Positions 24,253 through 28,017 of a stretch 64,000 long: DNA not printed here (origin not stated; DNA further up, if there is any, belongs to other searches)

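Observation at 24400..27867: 1155-aa soluble protein of unknown function; size class of PPi-dependent PEP carboxykinase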

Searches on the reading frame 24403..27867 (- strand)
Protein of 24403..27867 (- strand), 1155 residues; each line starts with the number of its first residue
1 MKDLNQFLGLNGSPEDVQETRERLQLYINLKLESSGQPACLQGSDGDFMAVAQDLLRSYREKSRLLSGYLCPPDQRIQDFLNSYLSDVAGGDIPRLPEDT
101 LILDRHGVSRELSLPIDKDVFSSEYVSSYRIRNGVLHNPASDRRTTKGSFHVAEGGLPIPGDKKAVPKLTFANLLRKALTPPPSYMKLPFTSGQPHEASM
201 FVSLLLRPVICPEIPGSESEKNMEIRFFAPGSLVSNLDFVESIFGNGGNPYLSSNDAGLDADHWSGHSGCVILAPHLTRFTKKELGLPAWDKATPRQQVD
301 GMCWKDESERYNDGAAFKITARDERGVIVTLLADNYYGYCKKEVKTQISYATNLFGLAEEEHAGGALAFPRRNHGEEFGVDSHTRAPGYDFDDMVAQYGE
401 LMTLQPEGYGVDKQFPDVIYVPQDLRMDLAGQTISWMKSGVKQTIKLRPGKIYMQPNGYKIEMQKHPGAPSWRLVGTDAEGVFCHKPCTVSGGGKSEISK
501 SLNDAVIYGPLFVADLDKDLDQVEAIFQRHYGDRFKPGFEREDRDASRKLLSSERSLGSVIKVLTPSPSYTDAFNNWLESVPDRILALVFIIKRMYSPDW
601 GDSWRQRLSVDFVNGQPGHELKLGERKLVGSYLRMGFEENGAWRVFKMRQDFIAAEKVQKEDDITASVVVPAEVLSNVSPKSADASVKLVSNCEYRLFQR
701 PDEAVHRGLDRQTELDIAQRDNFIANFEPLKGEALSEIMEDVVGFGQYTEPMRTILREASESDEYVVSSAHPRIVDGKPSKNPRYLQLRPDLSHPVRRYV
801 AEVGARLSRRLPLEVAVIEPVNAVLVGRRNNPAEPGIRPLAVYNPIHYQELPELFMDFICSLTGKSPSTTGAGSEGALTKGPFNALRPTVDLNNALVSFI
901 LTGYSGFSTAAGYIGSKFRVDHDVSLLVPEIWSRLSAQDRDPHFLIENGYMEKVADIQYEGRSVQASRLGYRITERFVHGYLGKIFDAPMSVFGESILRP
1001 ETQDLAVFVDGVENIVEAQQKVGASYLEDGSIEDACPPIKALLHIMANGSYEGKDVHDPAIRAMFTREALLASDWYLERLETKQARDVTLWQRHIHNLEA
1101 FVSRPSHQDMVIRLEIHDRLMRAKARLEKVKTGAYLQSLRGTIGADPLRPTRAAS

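Call 5: search_protein_families(library=pfam, proteins=[window:24403-27867:-], max_evalue=1)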
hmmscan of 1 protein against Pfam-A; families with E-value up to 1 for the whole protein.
window:24403-27867:- (1155 aa): 0 families

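Call 6: search_protein_families(library=ncbifam, proteins=[window:24403-27867:-], max_evalue=1)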
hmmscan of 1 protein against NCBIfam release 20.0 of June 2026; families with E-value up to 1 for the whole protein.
window:24403-27867:- (1155 aa): 0 families

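Call 7: search_solved_structures(query=window:24403-27867:-, max_evalue=1, show_alignments=2)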
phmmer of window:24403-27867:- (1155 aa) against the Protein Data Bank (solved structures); distinct sequences matched with E-value up to 1: 3.
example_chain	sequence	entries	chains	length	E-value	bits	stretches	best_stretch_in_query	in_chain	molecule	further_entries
6k31_A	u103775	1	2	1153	0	1201.5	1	28-1147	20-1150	AiPEPCK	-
8e1u_A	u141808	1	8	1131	0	1195.3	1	21-1147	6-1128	PPi-dependent PEPCK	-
7p1b_C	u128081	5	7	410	0.29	12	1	421-487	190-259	Sialidase domain-containing protein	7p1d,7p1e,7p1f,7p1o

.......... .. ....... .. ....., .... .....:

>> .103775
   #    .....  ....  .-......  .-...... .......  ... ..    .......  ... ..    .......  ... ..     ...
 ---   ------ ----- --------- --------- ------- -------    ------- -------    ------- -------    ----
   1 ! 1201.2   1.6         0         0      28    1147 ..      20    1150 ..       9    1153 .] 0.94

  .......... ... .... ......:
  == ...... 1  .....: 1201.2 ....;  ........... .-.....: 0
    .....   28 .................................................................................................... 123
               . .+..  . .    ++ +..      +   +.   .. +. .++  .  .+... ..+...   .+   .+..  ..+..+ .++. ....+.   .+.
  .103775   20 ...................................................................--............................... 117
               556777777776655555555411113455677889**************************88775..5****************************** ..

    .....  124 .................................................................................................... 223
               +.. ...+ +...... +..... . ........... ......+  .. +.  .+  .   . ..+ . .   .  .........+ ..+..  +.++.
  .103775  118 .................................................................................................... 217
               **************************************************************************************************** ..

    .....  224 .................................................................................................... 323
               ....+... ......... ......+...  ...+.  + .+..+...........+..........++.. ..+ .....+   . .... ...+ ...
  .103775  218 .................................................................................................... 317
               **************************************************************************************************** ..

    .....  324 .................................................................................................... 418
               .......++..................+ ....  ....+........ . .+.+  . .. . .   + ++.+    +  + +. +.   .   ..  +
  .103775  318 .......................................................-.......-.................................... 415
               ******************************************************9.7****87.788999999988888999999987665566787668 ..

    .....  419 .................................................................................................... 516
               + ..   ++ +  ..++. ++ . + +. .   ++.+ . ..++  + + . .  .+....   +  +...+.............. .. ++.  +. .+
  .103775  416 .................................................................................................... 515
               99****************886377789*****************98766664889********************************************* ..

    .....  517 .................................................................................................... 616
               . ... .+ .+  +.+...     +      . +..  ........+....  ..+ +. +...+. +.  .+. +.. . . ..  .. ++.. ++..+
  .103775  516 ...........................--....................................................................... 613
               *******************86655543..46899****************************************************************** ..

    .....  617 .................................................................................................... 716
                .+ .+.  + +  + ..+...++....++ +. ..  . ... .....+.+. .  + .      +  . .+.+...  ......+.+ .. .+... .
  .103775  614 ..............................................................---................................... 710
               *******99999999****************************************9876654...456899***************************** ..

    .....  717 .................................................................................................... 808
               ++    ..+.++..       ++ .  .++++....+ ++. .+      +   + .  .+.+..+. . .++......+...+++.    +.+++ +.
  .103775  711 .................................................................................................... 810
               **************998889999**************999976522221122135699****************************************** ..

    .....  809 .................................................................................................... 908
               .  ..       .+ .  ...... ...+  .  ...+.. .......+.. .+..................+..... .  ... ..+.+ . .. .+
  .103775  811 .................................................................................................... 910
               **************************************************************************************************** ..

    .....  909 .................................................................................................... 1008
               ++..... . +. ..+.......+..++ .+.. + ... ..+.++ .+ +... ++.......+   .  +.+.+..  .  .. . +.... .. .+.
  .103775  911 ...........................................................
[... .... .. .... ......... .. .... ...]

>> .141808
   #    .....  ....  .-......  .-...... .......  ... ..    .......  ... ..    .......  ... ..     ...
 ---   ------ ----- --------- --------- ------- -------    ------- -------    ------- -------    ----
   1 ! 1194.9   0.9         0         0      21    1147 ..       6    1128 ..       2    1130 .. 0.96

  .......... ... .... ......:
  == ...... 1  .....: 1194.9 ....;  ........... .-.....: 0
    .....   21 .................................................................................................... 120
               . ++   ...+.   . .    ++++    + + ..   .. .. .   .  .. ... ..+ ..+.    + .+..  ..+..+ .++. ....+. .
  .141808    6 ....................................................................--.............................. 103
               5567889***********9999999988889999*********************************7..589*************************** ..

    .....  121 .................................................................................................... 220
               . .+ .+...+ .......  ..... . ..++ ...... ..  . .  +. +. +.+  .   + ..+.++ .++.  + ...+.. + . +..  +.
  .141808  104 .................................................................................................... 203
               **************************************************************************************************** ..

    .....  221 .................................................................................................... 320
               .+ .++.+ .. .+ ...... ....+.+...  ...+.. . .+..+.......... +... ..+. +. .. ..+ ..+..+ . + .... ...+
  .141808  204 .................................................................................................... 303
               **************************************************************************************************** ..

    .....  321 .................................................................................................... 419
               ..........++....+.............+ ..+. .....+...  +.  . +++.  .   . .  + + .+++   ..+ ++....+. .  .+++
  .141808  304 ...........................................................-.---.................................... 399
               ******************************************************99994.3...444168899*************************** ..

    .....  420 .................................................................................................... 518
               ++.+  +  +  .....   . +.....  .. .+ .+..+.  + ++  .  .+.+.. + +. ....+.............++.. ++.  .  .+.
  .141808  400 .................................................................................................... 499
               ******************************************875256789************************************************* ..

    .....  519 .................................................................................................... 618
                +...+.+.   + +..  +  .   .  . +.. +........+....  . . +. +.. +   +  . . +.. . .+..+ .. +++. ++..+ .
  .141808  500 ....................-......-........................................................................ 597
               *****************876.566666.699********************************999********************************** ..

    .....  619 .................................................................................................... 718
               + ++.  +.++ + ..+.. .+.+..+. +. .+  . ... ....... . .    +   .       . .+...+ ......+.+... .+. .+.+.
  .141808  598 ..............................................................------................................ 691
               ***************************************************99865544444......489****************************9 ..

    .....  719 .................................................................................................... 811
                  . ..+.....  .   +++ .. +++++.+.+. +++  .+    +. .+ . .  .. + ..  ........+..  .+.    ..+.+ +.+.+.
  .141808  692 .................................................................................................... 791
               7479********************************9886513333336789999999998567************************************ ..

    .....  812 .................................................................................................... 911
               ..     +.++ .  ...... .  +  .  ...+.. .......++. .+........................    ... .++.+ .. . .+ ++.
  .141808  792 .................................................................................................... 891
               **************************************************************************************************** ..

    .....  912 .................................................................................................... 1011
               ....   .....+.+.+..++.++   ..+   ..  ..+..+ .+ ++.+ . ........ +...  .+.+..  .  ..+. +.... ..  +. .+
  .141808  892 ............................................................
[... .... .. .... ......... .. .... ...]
